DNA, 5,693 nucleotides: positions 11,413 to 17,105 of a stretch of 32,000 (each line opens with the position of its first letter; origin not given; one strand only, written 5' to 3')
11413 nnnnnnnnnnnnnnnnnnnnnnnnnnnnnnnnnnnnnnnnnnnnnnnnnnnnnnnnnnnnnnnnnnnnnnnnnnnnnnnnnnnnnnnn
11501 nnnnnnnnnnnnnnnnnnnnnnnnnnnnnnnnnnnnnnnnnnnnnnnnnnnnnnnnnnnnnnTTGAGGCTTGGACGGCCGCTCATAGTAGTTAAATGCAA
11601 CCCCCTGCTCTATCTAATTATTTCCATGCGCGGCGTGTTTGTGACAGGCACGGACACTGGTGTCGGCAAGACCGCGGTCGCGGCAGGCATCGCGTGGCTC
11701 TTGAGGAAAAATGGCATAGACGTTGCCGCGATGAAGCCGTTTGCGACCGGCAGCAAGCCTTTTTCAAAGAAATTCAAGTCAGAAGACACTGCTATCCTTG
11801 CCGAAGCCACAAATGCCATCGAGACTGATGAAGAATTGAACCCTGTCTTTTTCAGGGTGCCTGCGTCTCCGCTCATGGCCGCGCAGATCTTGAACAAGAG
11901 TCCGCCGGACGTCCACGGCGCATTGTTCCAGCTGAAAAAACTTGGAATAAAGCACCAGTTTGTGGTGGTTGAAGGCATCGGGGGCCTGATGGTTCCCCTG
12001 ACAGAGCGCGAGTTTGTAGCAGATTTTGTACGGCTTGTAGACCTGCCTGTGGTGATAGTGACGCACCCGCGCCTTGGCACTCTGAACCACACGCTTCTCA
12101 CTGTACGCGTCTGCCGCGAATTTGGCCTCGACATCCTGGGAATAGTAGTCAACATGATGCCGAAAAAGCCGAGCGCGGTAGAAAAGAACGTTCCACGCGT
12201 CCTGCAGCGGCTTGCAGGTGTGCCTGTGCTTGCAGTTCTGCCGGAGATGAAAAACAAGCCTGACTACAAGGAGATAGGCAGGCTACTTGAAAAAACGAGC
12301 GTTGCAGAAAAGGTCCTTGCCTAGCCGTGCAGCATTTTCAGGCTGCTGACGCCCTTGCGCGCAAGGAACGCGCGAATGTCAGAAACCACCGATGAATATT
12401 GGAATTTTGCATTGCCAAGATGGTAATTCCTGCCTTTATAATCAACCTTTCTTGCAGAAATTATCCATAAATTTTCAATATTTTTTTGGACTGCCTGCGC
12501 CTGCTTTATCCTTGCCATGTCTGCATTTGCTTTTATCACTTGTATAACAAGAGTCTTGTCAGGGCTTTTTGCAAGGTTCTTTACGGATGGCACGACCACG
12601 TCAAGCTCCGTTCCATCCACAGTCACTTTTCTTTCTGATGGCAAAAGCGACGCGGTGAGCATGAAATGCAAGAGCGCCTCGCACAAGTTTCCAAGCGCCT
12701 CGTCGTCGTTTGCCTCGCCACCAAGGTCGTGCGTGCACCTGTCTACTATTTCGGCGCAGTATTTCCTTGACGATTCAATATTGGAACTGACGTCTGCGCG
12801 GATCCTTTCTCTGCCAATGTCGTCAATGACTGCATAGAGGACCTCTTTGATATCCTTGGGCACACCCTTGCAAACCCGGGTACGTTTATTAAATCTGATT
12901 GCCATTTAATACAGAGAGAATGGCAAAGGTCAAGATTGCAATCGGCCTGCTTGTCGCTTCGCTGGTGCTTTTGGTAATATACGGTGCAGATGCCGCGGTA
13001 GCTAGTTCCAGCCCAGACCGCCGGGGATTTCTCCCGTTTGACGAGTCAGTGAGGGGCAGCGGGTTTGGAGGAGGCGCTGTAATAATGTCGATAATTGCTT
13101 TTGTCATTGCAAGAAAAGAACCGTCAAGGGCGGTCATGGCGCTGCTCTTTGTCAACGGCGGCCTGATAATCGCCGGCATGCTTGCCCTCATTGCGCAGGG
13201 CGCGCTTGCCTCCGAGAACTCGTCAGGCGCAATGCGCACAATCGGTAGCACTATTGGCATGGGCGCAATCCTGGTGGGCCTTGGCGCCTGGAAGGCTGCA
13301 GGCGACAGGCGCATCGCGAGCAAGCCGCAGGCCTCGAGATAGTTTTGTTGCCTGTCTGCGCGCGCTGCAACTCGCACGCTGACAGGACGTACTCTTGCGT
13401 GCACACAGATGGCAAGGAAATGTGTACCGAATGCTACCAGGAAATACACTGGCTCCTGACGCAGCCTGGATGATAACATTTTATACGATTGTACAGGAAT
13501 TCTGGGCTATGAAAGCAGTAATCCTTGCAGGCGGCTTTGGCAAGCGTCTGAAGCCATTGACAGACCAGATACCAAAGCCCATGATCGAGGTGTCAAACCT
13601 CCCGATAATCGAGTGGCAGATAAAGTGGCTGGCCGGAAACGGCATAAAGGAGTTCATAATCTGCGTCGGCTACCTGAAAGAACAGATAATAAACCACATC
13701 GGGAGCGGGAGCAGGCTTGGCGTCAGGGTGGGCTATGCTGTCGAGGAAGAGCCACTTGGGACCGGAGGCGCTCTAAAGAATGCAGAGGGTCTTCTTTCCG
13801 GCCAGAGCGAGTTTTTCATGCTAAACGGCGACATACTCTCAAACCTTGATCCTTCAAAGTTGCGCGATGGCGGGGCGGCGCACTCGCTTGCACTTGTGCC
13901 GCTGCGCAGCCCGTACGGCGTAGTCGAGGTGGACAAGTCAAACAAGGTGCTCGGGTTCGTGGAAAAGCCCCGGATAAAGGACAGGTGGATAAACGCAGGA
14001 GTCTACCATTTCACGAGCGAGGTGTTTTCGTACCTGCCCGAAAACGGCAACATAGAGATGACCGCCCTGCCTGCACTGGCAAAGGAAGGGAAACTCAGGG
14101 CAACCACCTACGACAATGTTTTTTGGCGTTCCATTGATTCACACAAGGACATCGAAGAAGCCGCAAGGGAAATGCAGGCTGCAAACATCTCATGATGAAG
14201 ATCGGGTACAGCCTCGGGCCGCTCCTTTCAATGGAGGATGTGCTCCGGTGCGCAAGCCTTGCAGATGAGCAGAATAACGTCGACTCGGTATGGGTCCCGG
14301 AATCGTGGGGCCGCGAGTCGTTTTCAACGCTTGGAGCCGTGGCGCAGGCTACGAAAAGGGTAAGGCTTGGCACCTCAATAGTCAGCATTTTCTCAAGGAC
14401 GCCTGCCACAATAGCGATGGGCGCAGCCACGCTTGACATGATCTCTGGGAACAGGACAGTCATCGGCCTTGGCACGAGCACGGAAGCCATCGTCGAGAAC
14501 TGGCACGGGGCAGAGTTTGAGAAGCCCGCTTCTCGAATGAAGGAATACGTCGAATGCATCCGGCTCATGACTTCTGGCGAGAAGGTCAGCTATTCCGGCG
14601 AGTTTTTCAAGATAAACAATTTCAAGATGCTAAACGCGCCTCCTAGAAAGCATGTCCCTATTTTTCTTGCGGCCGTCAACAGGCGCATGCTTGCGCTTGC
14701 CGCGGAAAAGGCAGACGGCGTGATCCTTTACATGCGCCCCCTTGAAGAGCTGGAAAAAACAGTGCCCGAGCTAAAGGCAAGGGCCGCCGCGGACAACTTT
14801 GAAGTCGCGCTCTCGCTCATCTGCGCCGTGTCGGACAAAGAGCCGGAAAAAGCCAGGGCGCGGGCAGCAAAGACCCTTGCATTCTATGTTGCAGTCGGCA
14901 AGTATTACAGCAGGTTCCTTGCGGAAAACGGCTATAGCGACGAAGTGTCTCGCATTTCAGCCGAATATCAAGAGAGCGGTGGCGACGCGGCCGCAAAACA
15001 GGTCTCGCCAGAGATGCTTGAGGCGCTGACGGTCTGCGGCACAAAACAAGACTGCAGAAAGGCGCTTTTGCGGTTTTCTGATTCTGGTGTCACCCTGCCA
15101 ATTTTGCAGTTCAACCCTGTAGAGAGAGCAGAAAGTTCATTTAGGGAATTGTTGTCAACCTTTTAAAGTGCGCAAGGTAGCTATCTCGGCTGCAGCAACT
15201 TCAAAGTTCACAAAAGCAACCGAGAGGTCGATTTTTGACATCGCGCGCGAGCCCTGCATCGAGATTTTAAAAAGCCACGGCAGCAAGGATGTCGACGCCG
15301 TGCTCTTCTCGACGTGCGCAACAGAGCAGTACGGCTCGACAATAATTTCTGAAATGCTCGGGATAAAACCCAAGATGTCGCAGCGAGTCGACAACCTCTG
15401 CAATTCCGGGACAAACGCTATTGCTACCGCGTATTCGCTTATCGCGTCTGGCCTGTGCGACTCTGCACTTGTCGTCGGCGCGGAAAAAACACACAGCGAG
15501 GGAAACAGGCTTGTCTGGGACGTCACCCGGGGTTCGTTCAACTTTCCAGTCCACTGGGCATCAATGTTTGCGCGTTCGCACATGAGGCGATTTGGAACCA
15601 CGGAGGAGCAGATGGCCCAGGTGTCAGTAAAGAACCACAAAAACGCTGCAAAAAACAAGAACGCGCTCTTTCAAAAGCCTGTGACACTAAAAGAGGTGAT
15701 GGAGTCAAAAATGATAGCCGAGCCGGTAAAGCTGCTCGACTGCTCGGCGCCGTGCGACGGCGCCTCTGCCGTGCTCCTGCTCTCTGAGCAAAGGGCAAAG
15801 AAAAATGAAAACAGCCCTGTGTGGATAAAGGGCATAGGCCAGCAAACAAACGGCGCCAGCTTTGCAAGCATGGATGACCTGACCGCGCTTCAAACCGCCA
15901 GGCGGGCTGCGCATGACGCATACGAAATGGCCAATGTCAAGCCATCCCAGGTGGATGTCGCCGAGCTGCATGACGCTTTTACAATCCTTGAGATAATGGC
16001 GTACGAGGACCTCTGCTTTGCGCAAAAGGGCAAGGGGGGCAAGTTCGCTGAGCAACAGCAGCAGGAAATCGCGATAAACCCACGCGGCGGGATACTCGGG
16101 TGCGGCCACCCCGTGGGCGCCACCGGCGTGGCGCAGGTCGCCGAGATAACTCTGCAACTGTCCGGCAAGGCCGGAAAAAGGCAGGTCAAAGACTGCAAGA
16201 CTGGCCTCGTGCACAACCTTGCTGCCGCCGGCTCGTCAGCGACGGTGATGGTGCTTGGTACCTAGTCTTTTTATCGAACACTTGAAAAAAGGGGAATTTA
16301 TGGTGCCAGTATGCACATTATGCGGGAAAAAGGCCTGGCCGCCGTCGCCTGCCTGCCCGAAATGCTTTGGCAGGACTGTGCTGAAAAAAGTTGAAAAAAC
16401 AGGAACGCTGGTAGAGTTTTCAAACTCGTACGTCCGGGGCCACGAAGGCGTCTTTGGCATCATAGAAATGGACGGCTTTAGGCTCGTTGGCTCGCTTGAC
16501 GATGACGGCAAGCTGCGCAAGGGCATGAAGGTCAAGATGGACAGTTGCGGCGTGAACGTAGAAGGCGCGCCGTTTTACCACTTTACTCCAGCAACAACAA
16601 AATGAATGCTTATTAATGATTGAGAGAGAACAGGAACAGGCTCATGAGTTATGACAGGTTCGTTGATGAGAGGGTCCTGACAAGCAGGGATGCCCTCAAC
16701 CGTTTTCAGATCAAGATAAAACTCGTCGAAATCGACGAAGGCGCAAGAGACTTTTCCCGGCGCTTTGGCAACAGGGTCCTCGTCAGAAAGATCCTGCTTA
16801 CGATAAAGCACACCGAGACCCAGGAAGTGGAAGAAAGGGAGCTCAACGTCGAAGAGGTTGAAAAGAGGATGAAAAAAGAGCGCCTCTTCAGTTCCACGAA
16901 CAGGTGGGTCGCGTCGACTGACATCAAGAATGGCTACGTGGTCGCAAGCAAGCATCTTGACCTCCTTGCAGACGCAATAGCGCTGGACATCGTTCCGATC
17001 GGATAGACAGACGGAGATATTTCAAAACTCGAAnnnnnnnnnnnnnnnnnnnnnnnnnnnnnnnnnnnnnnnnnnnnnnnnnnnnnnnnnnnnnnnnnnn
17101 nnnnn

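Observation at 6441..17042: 24-bp near-palindrome in three same-orientation copies that bracket bioBF and the serine recombinase segment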

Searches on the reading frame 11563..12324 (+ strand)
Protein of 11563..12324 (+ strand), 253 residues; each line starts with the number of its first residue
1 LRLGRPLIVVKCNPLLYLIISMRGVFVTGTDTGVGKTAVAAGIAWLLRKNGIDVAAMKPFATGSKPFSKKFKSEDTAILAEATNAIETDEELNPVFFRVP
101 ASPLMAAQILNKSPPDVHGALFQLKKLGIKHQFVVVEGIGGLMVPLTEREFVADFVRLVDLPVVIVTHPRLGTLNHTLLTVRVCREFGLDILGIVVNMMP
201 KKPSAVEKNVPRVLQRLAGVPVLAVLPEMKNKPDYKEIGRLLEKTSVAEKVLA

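Call 7: search_protein_families(library=pfam, proteins=[window:11563-12324:+])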
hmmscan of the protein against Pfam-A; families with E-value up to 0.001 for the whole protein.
window:11563-12324:+ (253 aa): 3 families
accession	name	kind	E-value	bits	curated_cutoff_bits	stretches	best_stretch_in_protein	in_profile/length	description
PF13500.12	AAA_26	-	1.8e-41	142.6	27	1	23-230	1-192/198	AAA domain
PF01656.29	CbiA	-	2.3e-11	44.2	25.4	1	25-231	1-114/125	CobQ/CobB/MinD/ParA nucleotide binding domain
PF10609.15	ParA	-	1.9e-05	24.6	27.1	0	163-200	139-176/246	NUBPL iron-transfer P-loop NTPase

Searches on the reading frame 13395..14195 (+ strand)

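Call 8: search_protein_families(library=pfam, proteins=[window:13395-14195:+])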
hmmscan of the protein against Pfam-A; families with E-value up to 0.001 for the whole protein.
window:13395-14195:+ (266 aa): 2 families
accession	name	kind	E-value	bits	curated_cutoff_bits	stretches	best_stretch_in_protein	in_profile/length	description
PF00483.29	NTP_transferase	-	1.8e-37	129.7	21.2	1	40-261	1-243/245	Nucleotidyl transferase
PF12804.13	NTP_transf_3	-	1.6e-06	28.8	27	1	41-147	1-96/160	MobA-like NTP transferase domain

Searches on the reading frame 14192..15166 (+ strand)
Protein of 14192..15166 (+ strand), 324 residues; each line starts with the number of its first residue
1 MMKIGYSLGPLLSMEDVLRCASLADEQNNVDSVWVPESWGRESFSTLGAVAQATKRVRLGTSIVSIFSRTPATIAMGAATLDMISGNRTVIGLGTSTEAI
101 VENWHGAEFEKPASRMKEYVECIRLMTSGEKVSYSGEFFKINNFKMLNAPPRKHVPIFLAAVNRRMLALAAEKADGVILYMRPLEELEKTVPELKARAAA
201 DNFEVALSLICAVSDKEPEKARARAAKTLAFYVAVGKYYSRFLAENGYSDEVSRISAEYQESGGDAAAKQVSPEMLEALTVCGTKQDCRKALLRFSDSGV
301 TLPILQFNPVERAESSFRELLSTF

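Call 8: search_protein_families(library=pfam, proteins=[window:14192-15166:+])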
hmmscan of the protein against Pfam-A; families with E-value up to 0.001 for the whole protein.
window:14192-15166:+ (324 aa): 1 family
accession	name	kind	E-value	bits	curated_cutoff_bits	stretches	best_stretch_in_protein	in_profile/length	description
PF00296.26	Bac_luciferase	-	5.2e-69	233.4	27.9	1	14-301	22-313/314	Luciferase-like monooxygenase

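Call 9: search_protein_families(library=ncbifam, proteins=[window:14192-15166:+], max_evalue=0.01)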
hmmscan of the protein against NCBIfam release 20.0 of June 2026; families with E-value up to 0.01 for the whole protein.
window:14192-15166:+ (324 aa): 30 families (the best 25 are shown)
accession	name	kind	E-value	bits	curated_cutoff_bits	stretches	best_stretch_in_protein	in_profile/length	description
TIGR04024.1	F420_NP1902A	hypoth_equivalog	2.1e-60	204.2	345.4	1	13-297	13-301/330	TIGR04024 family LLM class F420-dependent oxidoreductase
TIGR03559.1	F420_Rv3520c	subfamily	1e-54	185.8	335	1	15-302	13-321/325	LLM class F420-dependent oxidoreductase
TIGR03841.1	F420_Rv3093c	subfamily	3e-54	184.4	213.65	1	16-305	11-294/298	LLM class F420-dependent oxidoreductase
NF002619.0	PRK02271.1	equivalog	1.8e-45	155.7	276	1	2-302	1-302/329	5,10-methylenetetrahydromethanopterin reductase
TIGR03564.1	F420_MSMEG_4879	subfamily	2.8e-42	145.2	234.25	1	26-250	9-235/265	TIGR03564 family F420-dependent LLM class oxidoreductase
TIGR03555.1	F420_mer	equivalog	8.5e-41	140.4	348.7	1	16-302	13-301/325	5,10-methylenetetrahydromethanopterin reductase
TIGR03617.1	F420_MSMEG_2256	subfamily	3e-36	124.9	278.15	1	26-294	5-287/318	TIGR03617 family F420-dependent LLM class oxidoreductase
TIGR03619.1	F420_Rv2161c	subfamily_domain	3.7e-32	111.9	166.9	1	41-236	44-239/247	TIGR03619 family F420-dependent LLM class oxidoreductase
TIGR03857.1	F420_MSMEG_2249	hypoth_equivalog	1.5e-29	103.2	218.4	1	26-266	24-271/329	TIGR03857 family LLM class F420-dependent oxidoreductase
TIGR03620.1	F420_MSMEG_4141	subfamily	1.3e-23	83.7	219.8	1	31-306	33-259/280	TIGR03620 family F420-dependent LLM class oxidoreductase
TIGR03560.1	F420_Rv1855c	subfamily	1.6e-23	83.7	231.4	1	40-199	49-213/227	TIGR03560 family F420-dependent LLM class oxidoreductase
TIGR03557.1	F420_G6P_family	subfamily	3.5e-21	75.7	210.4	1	43-242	49-244/316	TIGR03557 family F420-dependent LLM class oxidoreductase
TIGR03571.1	lucif_BA3436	subfamily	6.7e-21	74.8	303.9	1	42-206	68-233/304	TIGR03571 family LLM class oxidoreductase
TIGR03621.1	F420_MSMEG_2516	subfamily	1.9e-20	73.2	213.15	1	16-199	15-195/295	TIGR03621 family F420-dependent LLM class oxidoreductase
TIGR04465.1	ArgArg_F420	equivalog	2.4e-17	63.1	470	1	44-186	97-241/364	F420-dependent hydroxymycolic acid dehydrogenase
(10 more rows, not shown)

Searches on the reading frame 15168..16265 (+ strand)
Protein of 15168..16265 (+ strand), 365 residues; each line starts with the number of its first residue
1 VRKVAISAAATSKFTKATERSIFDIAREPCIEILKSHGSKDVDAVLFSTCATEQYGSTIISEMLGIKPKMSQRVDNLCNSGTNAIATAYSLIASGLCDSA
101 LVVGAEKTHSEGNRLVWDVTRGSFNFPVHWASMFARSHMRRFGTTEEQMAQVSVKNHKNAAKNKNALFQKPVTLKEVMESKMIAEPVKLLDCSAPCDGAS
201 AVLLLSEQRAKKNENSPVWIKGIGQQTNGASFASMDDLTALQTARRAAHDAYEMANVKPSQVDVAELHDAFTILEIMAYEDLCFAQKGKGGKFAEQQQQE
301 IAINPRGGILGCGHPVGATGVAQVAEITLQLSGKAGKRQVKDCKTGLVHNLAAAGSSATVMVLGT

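Call 8: search_protein_families(library=pfam, proteins=[window:15168-16265:+])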
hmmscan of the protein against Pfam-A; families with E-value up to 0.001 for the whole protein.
window:15168-16265:+ (365 aa): 5 families
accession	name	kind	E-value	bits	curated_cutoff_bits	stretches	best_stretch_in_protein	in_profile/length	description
PF22691.2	Thiolase_C_1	-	1.4e-40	138.8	28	1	224-365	1-144/144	Thiolase C-terminal domain-like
PF00108.29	Thiolase_N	-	7.6e-15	55.4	26.4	1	17-207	21-259/260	Thiolase, N-terminal domain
PF02803.24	Thiolase_C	-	4.4e-09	36.5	27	1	241-341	21-107/123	Thiolase, C-terminal domain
PF08545.16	ACP_syn_III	-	1.2e-05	25.5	24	1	76-108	5-37/80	3-Oxoacyl-[acyl-carrier-protein (ACP)] synthase III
PF00109.32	ketoacyl-synt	-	7.4e-05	22.9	20.8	1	41-114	139-210/252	Beta-ketoacyl synthase, N-terminal domain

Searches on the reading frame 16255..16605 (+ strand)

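Call 8: search_protein_families(library=pfam, proteins=[window:16255-16605:+])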
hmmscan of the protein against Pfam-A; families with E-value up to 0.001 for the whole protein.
window:16255-16605:+ (116 aa): 1 family
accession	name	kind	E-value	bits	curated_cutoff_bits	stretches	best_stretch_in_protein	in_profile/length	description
PF12172.15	zf-ChsH2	-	5.7e-07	29.7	23.2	1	9-41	3-35/37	ChsH2, rubredoxin-like zinc ribbon domain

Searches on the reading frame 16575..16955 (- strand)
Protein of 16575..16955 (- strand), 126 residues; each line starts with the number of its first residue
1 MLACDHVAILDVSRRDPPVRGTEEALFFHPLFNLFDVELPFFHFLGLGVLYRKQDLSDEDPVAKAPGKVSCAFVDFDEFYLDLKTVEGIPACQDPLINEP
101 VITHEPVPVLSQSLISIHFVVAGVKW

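Call 8: search_protein_families(library=pfam, proteins=[window:16575-16955:-])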
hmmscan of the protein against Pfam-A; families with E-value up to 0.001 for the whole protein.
window:16575-16955:- (126 aa): 0 families

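Call 9: search_protein_families(library=ncbifam, proteins=[window:16575-16955:-], max_evalue=0.01)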
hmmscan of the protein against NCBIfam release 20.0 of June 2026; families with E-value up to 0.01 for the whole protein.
window:16575-16955:- (126 aa): 0 families

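Call 10: find_encoding_contigs(protein=window:16575-16955:-, flank=10000, max_places=6)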
Protein window:16575-16955:- (126 aa): no gene with exactly this product is on record in the collection.
